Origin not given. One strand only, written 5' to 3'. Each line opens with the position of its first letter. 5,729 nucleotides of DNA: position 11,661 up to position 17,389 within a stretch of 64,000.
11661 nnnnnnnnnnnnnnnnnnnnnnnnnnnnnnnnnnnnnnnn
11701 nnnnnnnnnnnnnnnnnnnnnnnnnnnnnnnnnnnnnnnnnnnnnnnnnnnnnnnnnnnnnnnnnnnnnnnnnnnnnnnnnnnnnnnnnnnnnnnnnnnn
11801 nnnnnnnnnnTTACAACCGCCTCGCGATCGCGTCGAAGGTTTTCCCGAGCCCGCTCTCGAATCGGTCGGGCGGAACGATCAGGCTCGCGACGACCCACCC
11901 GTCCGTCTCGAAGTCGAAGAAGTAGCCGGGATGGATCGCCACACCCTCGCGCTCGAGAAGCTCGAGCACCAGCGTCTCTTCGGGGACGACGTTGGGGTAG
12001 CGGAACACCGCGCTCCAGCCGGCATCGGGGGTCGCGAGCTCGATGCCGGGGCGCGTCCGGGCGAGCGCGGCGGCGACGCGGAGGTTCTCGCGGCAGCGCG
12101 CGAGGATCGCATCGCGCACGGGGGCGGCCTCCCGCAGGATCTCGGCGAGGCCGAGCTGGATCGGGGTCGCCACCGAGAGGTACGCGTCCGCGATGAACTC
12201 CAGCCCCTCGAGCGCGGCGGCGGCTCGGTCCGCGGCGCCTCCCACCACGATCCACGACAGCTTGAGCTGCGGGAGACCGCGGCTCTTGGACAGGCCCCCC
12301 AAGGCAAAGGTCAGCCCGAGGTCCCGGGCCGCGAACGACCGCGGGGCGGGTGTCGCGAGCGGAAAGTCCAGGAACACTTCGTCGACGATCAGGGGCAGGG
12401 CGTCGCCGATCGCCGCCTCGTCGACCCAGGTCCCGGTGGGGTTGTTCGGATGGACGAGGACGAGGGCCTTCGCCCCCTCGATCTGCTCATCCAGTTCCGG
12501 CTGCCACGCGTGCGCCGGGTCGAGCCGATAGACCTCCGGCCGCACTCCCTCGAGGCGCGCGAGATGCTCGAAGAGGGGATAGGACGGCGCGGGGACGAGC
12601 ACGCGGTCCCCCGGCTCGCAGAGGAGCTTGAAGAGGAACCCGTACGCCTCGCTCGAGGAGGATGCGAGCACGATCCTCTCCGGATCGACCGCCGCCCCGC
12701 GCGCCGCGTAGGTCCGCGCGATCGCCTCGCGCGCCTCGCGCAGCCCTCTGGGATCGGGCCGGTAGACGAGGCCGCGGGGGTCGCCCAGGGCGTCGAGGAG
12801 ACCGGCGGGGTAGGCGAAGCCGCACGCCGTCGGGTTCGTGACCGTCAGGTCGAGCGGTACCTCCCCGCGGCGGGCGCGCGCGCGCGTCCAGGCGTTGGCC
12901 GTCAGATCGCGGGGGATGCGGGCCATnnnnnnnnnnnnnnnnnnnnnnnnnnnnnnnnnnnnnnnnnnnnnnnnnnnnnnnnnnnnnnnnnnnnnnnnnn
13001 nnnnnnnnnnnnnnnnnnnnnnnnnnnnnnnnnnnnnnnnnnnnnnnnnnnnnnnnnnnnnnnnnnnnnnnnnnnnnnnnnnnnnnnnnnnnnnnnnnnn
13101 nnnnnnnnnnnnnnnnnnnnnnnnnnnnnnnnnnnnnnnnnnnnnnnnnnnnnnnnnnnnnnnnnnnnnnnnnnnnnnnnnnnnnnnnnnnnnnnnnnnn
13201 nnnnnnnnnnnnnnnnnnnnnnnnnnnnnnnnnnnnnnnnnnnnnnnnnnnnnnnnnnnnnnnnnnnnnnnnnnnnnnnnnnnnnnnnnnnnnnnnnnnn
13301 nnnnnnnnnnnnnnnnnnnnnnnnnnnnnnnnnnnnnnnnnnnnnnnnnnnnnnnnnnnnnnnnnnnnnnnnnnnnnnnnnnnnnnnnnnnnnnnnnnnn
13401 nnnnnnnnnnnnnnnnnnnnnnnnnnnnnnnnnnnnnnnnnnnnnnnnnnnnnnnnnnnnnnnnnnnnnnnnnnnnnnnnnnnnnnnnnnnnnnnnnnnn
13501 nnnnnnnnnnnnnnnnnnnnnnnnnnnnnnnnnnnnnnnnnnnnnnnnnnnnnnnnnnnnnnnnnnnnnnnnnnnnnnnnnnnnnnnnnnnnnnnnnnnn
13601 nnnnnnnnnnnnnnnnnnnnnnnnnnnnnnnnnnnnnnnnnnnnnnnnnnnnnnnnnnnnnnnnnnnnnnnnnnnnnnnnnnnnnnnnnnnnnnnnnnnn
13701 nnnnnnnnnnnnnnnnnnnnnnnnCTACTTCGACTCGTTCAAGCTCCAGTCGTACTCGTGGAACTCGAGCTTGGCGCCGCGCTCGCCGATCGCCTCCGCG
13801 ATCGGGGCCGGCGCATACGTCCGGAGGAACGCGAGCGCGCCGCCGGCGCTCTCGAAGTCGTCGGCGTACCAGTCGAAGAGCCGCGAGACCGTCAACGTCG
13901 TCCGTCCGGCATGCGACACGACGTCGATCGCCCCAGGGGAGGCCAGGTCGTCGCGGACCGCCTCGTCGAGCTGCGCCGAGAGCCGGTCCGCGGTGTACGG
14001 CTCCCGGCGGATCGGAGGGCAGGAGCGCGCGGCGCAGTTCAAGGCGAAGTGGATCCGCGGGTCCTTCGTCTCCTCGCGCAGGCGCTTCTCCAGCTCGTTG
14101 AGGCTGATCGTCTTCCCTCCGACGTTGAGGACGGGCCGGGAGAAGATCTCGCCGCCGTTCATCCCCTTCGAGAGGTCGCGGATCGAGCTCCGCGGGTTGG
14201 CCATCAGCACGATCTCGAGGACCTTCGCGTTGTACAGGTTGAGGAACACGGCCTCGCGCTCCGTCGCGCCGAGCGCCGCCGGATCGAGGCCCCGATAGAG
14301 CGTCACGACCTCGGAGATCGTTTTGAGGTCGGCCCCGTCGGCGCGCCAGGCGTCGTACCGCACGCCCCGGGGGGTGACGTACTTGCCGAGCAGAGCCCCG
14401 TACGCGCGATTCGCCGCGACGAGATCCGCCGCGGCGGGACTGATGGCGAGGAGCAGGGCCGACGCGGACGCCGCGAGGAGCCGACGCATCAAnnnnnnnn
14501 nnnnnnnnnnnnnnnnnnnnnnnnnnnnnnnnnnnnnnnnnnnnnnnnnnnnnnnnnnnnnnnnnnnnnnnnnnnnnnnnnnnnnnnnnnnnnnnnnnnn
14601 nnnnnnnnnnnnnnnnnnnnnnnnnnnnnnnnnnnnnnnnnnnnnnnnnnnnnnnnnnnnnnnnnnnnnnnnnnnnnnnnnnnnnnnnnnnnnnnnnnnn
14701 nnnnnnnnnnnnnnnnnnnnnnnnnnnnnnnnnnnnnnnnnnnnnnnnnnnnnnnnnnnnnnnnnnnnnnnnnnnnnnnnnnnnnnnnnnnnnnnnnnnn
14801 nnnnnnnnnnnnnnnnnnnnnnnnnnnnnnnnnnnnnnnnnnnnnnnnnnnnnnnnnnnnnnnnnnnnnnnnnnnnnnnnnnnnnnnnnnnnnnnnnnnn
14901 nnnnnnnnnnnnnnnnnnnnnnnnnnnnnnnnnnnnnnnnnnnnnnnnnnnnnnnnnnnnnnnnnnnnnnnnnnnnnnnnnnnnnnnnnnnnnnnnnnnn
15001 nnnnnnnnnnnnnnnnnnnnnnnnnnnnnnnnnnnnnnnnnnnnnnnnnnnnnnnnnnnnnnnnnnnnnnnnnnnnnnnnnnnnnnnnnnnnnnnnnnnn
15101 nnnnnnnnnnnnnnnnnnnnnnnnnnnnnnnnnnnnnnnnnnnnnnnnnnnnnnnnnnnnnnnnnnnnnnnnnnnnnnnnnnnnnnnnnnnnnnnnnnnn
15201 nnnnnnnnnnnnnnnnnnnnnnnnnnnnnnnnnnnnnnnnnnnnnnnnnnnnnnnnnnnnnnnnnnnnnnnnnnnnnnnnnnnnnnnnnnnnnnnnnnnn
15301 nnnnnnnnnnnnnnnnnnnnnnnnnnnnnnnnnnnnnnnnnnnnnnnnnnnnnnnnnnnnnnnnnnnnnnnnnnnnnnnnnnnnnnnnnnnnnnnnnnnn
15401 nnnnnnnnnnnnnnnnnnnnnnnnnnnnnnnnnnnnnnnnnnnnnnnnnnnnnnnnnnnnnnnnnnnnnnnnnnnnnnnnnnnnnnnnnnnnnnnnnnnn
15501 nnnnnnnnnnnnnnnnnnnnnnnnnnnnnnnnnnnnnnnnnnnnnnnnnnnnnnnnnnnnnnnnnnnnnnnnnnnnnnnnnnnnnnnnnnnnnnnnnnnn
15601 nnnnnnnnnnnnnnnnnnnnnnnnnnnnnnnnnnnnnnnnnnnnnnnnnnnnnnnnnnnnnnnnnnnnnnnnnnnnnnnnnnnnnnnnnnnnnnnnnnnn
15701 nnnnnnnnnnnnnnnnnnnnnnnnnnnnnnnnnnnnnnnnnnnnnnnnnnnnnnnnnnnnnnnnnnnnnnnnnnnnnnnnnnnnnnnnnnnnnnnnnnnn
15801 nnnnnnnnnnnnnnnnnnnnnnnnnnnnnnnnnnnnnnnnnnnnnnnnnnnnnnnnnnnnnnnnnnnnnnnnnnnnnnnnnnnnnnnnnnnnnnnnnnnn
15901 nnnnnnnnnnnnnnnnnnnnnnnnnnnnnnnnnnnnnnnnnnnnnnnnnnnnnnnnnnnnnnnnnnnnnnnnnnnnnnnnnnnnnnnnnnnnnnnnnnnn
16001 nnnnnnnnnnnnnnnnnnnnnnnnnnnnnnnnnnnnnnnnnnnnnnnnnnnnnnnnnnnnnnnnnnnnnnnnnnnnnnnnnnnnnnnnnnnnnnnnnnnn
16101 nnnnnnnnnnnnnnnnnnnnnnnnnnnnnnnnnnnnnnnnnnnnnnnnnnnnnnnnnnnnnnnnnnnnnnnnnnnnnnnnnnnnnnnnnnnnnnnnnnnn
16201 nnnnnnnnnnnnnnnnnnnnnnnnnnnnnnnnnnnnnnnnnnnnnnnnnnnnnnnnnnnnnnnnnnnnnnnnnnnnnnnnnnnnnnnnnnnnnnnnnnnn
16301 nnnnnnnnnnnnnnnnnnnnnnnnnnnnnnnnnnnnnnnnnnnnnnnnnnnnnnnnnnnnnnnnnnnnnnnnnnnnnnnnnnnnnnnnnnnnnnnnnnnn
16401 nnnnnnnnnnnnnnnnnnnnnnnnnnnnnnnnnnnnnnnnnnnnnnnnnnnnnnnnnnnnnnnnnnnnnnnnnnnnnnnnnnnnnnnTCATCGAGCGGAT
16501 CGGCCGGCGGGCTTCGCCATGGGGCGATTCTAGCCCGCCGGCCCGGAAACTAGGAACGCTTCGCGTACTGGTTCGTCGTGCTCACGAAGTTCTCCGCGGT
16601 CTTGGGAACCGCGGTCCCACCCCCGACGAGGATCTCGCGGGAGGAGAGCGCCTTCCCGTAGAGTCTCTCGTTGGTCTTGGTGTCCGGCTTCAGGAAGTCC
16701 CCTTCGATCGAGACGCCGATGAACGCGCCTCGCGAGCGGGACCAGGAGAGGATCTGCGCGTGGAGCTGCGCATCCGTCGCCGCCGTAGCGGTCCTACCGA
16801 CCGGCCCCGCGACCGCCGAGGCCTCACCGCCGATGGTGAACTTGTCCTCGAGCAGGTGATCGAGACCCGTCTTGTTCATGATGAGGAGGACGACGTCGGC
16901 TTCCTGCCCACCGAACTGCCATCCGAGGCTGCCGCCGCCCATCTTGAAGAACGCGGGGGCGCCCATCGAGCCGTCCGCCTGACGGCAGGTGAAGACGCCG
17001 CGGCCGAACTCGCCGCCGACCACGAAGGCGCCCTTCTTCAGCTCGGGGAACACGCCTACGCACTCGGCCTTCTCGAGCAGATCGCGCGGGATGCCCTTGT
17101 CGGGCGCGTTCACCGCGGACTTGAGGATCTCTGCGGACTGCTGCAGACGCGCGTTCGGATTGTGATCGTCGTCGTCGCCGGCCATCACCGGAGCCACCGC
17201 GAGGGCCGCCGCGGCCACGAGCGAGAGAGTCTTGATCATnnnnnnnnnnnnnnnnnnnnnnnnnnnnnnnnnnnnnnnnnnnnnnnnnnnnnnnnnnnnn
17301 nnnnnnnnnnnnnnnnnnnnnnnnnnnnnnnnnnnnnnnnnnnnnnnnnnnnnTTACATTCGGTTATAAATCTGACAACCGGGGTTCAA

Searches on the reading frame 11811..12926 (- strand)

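Call 50: search_protein_families(library=pfam, proteins=[window:11811-12926:-], max_evalue=0.000001)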
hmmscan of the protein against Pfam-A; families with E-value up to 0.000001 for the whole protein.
window:11811-12926:- (371 aa): 1 family
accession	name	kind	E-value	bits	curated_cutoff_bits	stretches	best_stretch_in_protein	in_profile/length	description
PF00155.27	Aminotran_1_2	-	2.1e-27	96.7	19.7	1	57-342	39-339/361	Aminotransferase class I and II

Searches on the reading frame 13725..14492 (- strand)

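Call 51: search_protein_families(library=pfam, proteins=[window:13725-14492:-], max_evalue=0.000001)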
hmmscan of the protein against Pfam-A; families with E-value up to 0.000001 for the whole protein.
window:13725-14492:- (255 aa): 1 family
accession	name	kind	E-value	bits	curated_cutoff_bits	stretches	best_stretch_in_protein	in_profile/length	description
PF04784.19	DUF547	-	1.2e-21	77.4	27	1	74-180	4-122/125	Protein of unknown function, DUF547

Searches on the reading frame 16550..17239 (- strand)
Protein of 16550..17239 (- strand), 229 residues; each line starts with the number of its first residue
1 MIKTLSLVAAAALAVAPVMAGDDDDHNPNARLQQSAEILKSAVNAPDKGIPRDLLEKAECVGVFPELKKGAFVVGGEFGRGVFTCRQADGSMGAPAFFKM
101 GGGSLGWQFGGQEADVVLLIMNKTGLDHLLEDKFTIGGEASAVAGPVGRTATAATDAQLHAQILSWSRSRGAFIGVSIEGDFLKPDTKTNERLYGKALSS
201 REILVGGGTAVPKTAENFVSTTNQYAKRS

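Call 51: search_protein_families(library=pfam, proteins=[window:16550-17239:-], max_evalue=0.000001)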
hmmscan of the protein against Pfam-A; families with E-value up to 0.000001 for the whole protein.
window:16550-17239:- (229 aa): 1 family
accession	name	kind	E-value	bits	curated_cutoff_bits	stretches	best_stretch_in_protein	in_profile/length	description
PF04366.17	Ysc84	-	7.6e-35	119.9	25.1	1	102-224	2-126/127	Las17-binding protein actin regulator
